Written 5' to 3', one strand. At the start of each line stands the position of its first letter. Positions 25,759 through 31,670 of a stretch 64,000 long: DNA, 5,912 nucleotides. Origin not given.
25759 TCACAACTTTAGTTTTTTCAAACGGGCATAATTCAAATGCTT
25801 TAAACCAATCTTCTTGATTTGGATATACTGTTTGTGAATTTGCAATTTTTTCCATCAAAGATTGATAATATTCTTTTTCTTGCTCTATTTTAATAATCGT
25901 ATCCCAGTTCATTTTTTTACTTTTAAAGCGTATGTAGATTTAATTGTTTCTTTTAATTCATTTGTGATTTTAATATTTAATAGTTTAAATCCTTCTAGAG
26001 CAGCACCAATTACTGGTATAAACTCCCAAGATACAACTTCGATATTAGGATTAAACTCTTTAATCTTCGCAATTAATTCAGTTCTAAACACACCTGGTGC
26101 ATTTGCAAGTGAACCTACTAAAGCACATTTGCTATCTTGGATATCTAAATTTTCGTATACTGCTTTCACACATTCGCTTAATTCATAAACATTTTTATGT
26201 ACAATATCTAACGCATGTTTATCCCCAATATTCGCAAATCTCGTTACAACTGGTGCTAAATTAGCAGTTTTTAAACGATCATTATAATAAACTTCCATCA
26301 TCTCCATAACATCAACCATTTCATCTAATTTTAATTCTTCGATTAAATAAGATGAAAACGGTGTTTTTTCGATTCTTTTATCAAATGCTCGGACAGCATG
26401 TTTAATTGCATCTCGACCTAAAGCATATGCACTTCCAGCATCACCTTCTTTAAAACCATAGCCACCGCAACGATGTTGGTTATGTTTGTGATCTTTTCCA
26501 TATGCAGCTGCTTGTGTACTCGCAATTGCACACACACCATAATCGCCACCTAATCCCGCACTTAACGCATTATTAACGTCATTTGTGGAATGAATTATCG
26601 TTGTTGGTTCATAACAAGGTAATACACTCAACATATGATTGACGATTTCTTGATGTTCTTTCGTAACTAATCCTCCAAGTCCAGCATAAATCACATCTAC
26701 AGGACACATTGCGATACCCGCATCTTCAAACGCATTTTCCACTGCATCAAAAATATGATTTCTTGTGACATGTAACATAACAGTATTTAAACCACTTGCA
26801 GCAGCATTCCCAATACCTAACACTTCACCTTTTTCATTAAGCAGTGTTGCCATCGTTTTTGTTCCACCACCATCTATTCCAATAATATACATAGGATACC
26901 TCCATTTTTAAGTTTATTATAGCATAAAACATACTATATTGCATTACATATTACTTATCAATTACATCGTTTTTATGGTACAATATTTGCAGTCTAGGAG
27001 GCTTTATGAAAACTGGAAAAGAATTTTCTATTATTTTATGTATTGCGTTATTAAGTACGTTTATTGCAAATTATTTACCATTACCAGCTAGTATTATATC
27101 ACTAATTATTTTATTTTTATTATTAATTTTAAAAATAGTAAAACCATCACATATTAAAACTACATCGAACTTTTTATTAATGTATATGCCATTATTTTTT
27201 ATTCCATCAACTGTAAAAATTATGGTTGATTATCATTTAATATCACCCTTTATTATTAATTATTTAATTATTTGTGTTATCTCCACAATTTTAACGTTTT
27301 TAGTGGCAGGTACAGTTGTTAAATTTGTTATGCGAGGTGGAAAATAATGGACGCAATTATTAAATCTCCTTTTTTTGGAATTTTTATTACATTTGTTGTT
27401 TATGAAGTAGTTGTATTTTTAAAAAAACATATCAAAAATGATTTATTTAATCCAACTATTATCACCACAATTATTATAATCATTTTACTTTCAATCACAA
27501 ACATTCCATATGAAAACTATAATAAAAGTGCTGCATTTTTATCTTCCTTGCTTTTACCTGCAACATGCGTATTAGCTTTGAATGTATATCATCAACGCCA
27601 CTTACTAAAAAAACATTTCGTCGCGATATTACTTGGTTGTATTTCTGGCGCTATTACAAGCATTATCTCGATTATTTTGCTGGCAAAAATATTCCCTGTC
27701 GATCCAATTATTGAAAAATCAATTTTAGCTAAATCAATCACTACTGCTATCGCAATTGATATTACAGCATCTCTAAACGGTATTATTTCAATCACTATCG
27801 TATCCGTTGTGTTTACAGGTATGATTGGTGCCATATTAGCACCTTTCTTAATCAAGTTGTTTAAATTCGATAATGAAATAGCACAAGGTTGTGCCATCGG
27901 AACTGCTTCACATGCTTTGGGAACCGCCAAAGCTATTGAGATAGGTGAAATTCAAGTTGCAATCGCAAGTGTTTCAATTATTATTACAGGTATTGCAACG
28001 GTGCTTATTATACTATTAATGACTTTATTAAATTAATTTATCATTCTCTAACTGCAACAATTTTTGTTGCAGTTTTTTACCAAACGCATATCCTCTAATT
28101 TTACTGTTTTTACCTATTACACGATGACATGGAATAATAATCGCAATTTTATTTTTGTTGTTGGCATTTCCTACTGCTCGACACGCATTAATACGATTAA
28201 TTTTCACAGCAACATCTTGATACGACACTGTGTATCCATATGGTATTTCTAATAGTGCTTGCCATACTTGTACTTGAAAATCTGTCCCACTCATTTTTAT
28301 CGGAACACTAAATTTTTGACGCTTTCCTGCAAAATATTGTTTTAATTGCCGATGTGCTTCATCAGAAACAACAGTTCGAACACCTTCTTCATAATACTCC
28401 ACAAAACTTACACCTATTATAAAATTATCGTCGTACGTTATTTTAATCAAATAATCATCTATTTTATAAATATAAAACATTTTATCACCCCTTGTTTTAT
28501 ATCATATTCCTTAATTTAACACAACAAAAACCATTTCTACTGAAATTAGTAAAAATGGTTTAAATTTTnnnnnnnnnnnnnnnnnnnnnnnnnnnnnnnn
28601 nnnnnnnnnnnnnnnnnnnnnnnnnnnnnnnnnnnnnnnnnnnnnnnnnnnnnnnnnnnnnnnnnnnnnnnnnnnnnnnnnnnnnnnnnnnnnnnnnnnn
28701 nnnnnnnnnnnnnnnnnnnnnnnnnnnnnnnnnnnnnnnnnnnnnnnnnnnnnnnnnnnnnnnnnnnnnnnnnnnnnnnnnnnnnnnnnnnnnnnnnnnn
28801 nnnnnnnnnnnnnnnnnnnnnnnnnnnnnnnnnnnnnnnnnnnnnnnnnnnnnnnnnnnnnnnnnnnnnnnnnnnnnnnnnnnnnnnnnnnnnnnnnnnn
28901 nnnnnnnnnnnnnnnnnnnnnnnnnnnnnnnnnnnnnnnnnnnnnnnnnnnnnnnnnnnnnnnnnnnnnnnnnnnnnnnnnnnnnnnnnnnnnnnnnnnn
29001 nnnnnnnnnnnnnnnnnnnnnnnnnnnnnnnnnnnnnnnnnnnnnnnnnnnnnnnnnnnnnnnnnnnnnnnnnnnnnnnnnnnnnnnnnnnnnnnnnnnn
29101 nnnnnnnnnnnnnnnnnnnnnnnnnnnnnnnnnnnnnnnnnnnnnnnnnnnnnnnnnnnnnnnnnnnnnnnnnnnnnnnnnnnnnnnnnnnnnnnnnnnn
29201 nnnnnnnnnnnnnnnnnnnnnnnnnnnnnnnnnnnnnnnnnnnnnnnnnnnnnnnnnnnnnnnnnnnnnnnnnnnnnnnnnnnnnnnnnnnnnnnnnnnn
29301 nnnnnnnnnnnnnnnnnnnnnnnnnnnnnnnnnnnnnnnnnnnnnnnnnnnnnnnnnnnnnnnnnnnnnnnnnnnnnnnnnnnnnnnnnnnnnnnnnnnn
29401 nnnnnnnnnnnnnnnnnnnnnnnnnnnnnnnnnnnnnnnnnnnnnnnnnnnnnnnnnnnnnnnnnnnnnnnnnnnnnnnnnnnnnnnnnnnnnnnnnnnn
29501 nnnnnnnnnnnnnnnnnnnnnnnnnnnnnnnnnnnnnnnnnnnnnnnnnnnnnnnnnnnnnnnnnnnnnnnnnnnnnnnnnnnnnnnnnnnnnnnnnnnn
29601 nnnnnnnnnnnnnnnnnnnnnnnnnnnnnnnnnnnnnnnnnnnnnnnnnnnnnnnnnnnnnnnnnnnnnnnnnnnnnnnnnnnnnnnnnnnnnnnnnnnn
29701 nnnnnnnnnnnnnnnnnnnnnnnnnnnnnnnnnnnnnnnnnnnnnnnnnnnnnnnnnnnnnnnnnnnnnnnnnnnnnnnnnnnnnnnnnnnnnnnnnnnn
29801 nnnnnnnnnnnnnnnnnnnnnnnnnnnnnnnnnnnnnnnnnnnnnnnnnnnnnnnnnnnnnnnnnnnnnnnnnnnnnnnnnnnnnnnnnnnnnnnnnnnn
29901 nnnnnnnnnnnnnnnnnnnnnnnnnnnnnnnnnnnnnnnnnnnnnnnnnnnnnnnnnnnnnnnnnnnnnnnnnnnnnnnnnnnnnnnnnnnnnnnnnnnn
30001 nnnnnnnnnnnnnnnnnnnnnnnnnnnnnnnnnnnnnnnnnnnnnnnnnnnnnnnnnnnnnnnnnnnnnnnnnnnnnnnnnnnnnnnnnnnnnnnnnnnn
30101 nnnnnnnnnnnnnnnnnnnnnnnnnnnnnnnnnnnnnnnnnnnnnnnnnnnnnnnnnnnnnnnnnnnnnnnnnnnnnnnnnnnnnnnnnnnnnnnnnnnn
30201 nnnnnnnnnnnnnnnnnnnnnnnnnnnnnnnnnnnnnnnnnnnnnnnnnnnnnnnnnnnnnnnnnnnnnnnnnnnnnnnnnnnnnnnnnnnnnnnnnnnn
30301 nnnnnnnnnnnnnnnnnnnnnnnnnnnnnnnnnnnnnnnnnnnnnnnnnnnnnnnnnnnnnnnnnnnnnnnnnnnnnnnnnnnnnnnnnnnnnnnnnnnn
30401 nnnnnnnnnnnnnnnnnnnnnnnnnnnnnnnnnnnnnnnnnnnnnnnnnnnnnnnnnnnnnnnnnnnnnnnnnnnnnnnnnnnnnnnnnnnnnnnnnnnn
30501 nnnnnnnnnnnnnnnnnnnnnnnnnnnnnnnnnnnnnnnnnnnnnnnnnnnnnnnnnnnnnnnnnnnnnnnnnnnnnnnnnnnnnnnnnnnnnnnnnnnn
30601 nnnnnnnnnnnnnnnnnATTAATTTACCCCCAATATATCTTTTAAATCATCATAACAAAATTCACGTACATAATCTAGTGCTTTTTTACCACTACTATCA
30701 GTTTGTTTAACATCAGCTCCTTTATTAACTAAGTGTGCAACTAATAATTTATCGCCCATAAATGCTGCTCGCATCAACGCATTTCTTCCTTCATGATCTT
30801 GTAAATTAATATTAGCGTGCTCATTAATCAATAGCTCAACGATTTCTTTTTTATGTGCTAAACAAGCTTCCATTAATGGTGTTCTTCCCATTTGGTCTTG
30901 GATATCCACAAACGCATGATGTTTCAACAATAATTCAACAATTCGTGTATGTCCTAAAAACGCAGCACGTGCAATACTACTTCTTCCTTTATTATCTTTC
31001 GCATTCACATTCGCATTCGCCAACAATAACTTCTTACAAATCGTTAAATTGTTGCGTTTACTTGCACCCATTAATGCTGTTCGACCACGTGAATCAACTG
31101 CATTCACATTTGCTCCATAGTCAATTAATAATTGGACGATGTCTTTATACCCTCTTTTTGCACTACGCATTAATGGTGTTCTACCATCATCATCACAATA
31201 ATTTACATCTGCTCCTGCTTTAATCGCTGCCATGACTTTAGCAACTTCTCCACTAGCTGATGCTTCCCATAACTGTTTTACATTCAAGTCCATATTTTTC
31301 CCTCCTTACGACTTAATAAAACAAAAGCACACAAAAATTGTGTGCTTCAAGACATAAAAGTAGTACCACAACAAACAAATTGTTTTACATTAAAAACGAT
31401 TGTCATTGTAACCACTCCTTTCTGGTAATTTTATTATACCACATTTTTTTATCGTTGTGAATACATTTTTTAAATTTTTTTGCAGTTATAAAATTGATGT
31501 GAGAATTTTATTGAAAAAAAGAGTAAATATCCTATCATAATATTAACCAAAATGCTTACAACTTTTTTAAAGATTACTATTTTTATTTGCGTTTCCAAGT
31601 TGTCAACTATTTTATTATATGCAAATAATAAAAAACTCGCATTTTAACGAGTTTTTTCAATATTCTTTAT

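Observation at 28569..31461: Leader-peptide plus terminator attenuator in front of an ankyrin-repeat / EF-G-paralogue operon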

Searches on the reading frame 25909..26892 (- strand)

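Call 3: search_protein_families(library=ncbifam, proteins=[window:25909-26892:-])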
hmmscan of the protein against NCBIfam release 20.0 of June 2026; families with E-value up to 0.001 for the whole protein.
window:25909-26892:- (327 aa): 1 family
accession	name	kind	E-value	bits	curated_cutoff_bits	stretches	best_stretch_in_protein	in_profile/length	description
NF046058.1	NagK_SO3507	equivalog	2.8e-32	112.4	370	1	3-265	11-262/295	N-acetylglucosamine kinase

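Call 4: search_protein_families(library=pfam, proteins=[window:25909-26892:-])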
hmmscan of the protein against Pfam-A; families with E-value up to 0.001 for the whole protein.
window:25909-26892:- (327 aa): 2 families
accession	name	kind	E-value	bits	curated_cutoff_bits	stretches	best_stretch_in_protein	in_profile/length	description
PF01869.26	BcrAD_BadFG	-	1.5e-29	103.8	31.5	1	4-301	1-271/271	BadF/BadG/BcrA/BcrD ATPase family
PF00480.26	ROK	-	0.00049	20.2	22.9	0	4-84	2-76/294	ROK family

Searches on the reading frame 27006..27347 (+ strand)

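Call 3: search_protein_families(library=ncbifam, proteins=[window:27006-27347:+])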
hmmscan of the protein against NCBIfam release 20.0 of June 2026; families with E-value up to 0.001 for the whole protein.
window:27006-27347:+ (113 aa): 3 families
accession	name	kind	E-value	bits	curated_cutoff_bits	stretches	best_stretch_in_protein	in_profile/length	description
NF002460.0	PRK01658.1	subfamily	8.3e-17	61.3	112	1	8-109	11-114/122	CidA/LrgA family holin-like protein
NF002494.0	PRK01821.1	equivalog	2e-16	60.1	124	1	6-109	14-119/133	hypothetical protein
NF003155.0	PRK04125.1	equivalog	5e-13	49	136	1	9-110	15-118/141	antiholin-like murein hydrolase modulator LrgA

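Call 4: search_protein_families(library=pfam, proteins=[window:27006-27347:+])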
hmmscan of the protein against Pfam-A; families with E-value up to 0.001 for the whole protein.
window:27006-27347:+ (113 aa): 1 family
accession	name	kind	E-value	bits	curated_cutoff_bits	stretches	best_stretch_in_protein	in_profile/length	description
PF03788.19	LrgA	-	9.6e-23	80.4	28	1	24-105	13-94/94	LrgA family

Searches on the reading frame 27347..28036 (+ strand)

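Call 3: search_protein_families(library=ncbifam, proteins=[window:27347-28036:+])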
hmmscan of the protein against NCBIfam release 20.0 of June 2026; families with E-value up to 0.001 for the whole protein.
window:27347-28036:+ (229 aa): 3 families
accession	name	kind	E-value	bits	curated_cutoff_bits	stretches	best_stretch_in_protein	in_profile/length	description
TIGR00659.1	TIGR00659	equivalog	4.7e-51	173.5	249.7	1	11-222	7-218/226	CidB/LrgB family autolysis modulator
NF003291.0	PRK04288.1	equivalog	1.1e-47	162.4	264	1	4-226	6-229/233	antiholin-like protein LrgB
NF007983.0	PRK10711.1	equivalog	3.3e-41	141.7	267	1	10-223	7-220/231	CidB/LrgB family autolysis modulator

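Call 4: search_protein_families(library=pfam, proteins=[window:27347-28036:+])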
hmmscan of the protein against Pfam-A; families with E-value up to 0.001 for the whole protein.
window:27347-28036:+ (229 aa): 1 family
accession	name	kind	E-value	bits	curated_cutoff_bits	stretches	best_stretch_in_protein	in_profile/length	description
PF04172.21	LrgB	-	1.3e-67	227.8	25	1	15-225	1-211/214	LrgB-like family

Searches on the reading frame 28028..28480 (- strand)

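Call 3: search_protein_families(library=ncbifam, proteins=[window:28028-28480:-])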
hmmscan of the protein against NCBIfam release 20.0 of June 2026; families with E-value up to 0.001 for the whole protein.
window:28028-28480:- (150 aa): 5 families
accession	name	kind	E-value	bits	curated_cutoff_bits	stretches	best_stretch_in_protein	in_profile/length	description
TIGR00589.1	ogt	superfamily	1.1e-31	108.7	46.4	1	66-145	1-80/80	methylated-DNA--[protein]-cysteine S-methyltransferase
NF011964.0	PRK15435.1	equivalog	2.8e-28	99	345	1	45-147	248-350/354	bifunctional DNA-binding transcriptional regulator/O6-methylguanine-DNA methyltransferase Ada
NF007626.0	PRK10286.1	equivalog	2e-25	89.9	192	1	29-146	46-167/171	methylated-DNA--[protein]-cysteine S-methyltransferase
NF003022.0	PRK03887.1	equivalog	1.6e-10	41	164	1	66-146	91-169/175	methylated-DNA--protein-cysteine methyltransferase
NF041132.1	DNA_protcyst_Mta_Thcoc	equivalog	2.4e-10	40.5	250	1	65-145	90-168/169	methylated-DNA--protein-cysteine methyltransferase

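Call 4: search_protein_families(library=pfam, proteins=[window:28028-28480:-])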
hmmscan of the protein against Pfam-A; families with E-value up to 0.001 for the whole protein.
window:28028-28480:- (150 aa): 1 family
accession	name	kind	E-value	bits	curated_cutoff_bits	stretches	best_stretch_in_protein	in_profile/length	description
PF01035.26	DNA_binding_1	-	1.1e-30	105.7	27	1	67-146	1-80/81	6-O-methylguanine DNA methyltransferase, DNA binding domain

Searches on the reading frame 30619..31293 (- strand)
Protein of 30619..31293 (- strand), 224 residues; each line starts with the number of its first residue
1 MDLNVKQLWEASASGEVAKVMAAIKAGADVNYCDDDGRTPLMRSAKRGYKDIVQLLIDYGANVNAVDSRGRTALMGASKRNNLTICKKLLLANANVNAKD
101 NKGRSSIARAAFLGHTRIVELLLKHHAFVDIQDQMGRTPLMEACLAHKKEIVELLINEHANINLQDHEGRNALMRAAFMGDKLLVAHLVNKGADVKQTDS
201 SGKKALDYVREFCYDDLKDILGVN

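Call 3: search_protein_families(library=ncbifam, proteins=[window:30619-31293:-])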
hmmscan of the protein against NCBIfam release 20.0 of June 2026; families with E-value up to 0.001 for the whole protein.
window:30619-31293:- (224 aa): 11 families
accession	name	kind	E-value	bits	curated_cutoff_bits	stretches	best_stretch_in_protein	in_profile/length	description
NF041931.2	MzaA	equivalog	8.8e-32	110.8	800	3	46-123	11-88/726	MZA anti-phage system associated sigma-70 family RNA polymerase sigma factor MzaA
NF043023.1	T4SS_AnkH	equivalog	9.4e-29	100.4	600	2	14-129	9-124/467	Dot/Icm T4SS effector AnkH/LegA3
NF043029.1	T4SS_AnkY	equivalog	9.7e-28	96.9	600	3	134-209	456-531/543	Dot/Icm T4SS effector AnkY/LegA9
NF043022.1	T4SS_AnkG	equivalog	1.2e-21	77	500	3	113-178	375-445/455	Dot/Icm T4SS effector AnkG/AnkZ/LegA7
NF043028.1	T4SS_AnkX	equivalog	5.1e-17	61.3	1400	2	14-157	558-706/938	Dot/Icm T4SS effector AnkN/AnkX/LegA8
NF043024.1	T4SS_AnkI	equivalog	2.1e-12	46.5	550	1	124-173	229-279/439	Dot/Icm T4SS effector AnkI/LegAS4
NF043021.1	T4SS_AnkF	equivalog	1.7e-10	39.8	1000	1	82-212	565-676/917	Dot/Icm T4SS effector AnkF/LegA14/Ceg31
NF038106.1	gamma_NF038106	equivalog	2.6e-06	27.6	50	0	48-75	47-74/93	PA4642 family protein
NF043027.1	T4SS_AnkQ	equivalog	2.9e-06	26.2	700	0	137-218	328-414/496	Dot/Icm T4SS effector AnkQ/LegA10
NF043019.1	T4SS_AnkC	equivalog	1.7e-05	23.9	450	0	135-201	91-159/459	Dot/Icm T4SS effector AnkC/LegA12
TIGR00870.1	trp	subfamily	2.4e-05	22.6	498.75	0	68-167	129-209/747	transient-receptor-potential calcium channel protein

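Call 4: search_protein_families(library=pfam, proteins=[window:30619-31293:-])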
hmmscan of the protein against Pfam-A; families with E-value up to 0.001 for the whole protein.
window:30619-31293:- (224 aa): 7 families
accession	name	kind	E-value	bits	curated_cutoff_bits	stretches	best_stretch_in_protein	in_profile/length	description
PF12796.13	Ank_2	-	7.7e-58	193.5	27.3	4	9-100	2-90/90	Ankyrin repeats (3 copies)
PF00023.36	Ank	-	8.9e-38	126.6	21.1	3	36-67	1-32/33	Ankyrin repeat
PF13637.12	Ank_4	-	6e-32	109.4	22.7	4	8-57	1-50/50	Ankyrin repeats (many copies)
PF13857.12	Ank_5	-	2e-23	82.6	27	3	25-74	3-53/56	Ankyrin repeats (many copies)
PF13606.12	Ank_3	-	4.4e-22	75.9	22.3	1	36-65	1-30/30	Ankyrin repeat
PF24521.3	Ank_KRIT1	-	6.2e-08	32.9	80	0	3-99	17-113/149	KRIT1 ankyrin-repeats domain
PF23745.1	ANK_LRRK2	-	2.6e-05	24.5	27.5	0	3-90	30-113/130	LRRK2 ANK repeat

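Call 21: find_related_loci(query=A1, collection=genome_contigs, flank=3500)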
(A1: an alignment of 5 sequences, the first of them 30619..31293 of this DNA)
Query A1 (224 aa) in genome_contigs; peptide patterns used: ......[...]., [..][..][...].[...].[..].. (x = any residue, [..] = any of these).
260 stretches matched a pattern; 171 encode a relative of the query (tblastn E <= 1e-3); the best 80 are kept; 79 distinct loci.
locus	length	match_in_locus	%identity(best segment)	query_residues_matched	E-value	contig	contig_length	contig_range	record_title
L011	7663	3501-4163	57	1-221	2e-75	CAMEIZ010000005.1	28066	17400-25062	MAG: uncultured Traorella sp. isolate SRR15057922_bin.37_metaWRAP_v1.3_MAG genome assembly, contig: ERZ10407413.668, who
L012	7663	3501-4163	56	1-221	5e-74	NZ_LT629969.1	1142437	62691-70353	Traorella massiliensis strain Marseille-P3110T, whole genome shotgun sequence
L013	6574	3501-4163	55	1-221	1e-73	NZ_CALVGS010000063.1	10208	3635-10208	MAG: uncultured Traorella sp. isolate E0_FAY__bin194 E0_FAY__k127_795566, whole genome shotgun sequence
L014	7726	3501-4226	55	6-221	4e-72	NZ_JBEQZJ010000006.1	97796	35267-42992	[Eubacterium] hominis strain UGRO018 UGRO018_6, whole genome shotgun sequence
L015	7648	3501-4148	55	6-221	1e-71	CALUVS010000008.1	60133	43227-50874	MAG: uncultured Traorella sp. isolate BRZ_MB__bin103 genome assembly, contig: BRZ_MB__NODE_781_length_60133_cov_8.092780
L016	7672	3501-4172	55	1-221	4e-71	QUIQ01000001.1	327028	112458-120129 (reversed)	Firmicutes bacterium AM41-11 AM41-11.Scaf1, whole genome shotgun sequence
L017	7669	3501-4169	54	1-221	4e-70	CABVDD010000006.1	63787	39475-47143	MAG TPA_asm: uncultured Faecalicoccus sp. isolate MGYG-HGUT-04610 genome assembly, contig: GUT_GENOME284871_6, whole gen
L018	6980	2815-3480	54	1-221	4e-70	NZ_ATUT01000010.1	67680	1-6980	Faecalicoccus pleomorphus DSM 20574 G413DRAFT_scaffold00010.10_C, whole genome shotgun sequence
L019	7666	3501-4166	54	1-221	4e-70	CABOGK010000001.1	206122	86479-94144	Erysipelotrichaceae bacterium isolate MGYG-HGUT-03689 genome assembly, contig: GUT_GENOME239700_1, whole genome shotgun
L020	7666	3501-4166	54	1-221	9e-70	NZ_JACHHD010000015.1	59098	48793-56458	Faecalicoccus acidiformans strain DSM 26963 Ga0415236_15, whole genome shotgun sequence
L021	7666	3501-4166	55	1-221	8e-70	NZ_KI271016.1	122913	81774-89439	Faecalitalea cylindroides ATCC 27803 Scaffold41, whole genome shotgun sequence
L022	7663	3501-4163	51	1-221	6e-70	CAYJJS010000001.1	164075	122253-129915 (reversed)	MAG TPA_asm: uncultured Erysipelotrichaceae bacterium isolate ERP123703_co3_235 genome assembly, contig: NODE_35_length_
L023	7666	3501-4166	54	1-221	2e-69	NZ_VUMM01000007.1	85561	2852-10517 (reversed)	Floccifex porci strain LKV-178-WT-2G seq7, whole genome shotgun sequence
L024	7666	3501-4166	54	1-221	2e-69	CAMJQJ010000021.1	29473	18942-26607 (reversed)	MAG: uncultured Faecalitalea sp. isolate SRR14812344_bin.2_metaWRAP_v1.3_MAG genome assembly, contig: ERZ12298795.200, w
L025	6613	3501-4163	54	6-221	2e-69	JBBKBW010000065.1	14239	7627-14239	Erysipelotrichaceae bacterium HCN-30851 assembly_contig_65, whole genome shotgun sequence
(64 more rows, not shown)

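Call 43: list_cluster_members(proteins=[P0001, P0002, window:30619-31293:-])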
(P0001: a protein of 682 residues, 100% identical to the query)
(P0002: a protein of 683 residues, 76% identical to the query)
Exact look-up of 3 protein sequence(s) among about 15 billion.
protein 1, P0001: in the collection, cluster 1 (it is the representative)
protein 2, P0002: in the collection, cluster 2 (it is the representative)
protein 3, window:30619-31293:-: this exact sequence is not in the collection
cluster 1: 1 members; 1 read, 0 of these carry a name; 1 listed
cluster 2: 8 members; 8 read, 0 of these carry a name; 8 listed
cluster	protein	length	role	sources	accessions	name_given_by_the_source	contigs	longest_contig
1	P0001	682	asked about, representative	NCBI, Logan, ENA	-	-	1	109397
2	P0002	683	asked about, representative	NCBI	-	-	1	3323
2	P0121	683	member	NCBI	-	-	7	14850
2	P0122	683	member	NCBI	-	-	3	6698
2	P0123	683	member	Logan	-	-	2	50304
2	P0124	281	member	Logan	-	-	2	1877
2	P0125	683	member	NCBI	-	-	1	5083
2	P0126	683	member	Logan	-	-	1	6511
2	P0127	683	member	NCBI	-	-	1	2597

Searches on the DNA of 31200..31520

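Call 49: search_rna_families(source=window, start=31200, end=31520, threshold=evalue, max_evalue=10)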
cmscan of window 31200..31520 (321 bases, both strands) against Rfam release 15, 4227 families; matches with E-value up to 10: 3.
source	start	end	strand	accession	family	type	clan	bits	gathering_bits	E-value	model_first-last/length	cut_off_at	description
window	31340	31448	-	RF01492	rli28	Gene; sRNA;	-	18.5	45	3.3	1-186/186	no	Listeria sRNA rli28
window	31318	31433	-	RF02390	sau-41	Gene; sRNA;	-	15.7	80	4.9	1-156/156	no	Staphylococcus sRNA sau-41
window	31271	31363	-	RF00264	SNORA64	Gene; snRNA; snoRNA; HACA-box;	CL00041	14.6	35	1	1-133/133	no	Small nucleolar RNA SNORA64/SNORA10 family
